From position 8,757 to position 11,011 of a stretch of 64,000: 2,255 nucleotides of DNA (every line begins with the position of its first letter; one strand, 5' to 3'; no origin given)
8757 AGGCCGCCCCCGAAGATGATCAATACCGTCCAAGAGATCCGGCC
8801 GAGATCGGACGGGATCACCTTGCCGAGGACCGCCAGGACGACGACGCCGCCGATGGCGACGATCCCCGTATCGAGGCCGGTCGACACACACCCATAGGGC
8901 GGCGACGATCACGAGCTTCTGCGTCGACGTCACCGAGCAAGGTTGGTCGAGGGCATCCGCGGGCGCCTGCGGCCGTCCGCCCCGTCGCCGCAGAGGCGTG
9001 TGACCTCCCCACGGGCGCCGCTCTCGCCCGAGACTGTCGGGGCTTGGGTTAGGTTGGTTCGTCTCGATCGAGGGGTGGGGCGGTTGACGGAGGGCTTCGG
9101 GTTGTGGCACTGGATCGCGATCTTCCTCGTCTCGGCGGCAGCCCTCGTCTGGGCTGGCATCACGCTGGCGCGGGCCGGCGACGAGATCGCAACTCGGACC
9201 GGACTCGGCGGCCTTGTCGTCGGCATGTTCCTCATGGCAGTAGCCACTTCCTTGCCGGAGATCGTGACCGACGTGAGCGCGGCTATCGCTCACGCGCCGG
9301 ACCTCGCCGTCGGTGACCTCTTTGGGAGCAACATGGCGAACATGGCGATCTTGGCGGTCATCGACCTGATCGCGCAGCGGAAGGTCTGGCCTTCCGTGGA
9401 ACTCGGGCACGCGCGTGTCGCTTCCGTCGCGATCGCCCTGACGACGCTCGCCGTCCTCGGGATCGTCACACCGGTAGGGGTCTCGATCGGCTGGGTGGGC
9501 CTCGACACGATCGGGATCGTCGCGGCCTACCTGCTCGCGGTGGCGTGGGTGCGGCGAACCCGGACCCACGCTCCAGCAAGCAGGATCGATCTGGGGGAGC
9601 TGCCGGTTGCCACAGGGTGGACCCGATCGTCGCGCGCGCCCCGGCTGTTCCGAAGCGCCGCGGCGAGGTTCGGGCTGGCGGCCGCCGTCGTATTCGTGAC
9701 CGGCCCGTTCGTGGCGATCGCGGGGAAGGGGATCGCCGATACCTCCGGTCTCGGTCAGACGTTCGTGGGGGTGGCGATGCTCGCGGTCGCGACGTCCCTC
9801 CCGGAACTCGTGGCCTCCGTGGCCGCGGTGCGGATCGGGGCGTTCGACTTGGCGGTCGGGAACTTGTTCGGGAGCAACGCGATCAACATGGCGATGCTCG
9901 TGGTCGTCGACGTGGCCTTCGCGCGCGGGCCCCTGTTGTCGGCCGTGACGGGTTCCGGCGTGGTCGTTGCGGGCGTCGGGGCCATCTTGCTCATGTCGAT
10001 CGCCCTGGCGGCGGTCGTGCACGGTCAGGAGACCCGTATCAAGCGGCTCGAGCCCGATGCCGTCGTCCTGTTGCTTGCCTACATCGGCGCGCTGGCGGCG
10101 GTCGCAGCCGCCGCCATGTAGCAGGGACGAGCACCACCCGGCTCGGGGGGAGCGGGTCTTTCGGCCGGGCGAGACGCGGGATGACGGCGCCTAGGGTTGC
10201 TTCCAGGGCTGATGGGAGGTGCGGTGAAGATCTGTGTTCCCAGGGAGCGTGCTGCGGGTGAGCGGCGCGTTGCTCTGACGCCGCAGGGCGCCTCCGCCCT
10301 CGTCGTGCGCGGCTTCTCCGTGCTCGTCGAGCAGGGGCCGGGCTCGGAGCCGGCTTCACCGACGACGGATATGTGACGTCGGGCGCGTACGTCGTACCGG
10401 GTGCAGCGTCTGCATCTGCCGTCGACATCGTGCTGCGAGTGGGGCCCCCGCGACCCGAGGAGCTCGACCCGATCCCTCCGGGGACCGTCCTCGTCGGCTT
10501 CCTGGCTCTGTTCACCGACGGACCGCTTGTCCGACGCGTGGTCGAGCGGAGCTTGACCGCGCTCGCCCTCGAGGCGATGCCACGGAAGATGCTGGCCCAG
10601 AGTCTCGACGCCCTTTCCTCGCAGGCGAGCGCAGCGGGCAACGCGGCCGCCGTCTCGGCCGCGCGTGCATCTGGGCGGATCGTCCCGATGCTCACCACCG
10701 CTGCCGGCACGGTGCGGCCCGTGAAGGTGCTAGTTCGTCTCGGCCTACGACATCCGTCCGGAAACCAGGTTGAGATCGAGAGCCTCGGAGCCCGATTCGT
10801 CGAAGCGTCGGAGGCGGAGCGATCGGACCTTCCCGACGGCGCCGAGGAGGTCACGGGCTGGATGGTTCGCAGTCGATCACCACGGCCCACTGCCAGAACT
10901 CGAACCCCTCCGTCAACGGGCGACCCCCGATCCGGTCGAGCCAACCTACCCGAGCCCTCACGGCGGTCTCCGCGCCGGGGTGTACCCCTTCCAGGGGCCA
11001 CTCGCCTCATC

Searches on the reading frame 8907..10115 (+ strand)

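Call 54: search_protein_families(library=pfam, proteins=[window:8907-10115:+], max_evalue=0.001)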
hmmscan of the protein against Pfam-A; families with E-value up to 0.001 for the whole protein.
window:8907-10115:+ (403 aa): 1 family
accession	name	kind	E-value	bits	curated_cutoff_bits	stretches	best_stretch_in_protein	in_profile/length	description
PF01699.29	Na_Ca_ex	-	5.9e-30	104.7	24.9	2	69-212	2-146/151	Sodium/calcium exchanger protein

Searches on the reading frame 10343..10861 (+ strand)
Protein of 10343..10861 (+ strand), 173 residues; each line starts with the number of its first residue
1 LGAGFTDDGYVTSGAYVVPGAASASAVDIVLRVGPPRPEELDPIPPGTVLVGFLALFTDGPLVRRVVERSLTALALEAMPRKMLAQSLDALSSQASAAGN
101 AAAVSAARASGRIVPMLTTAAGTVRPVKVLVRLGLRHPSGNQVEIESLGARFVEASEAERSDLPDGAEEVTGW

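Call 15: search_protein_families(library=pfam, proteins=[window:10343-10861:+], max_evalue=0.01)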
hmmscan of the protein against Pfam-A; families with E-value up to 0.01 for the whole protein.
window:10343-10861:+ (173 aa): 1 family
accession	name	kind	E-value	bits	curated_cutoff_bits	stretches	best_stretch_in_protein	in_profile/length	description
PF05222.21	AlaDh_PNT_N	-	3.6e-19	69.8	30.4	1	2-98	39-136/136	Alanine dehydrogenase/PNT, N-terminal domain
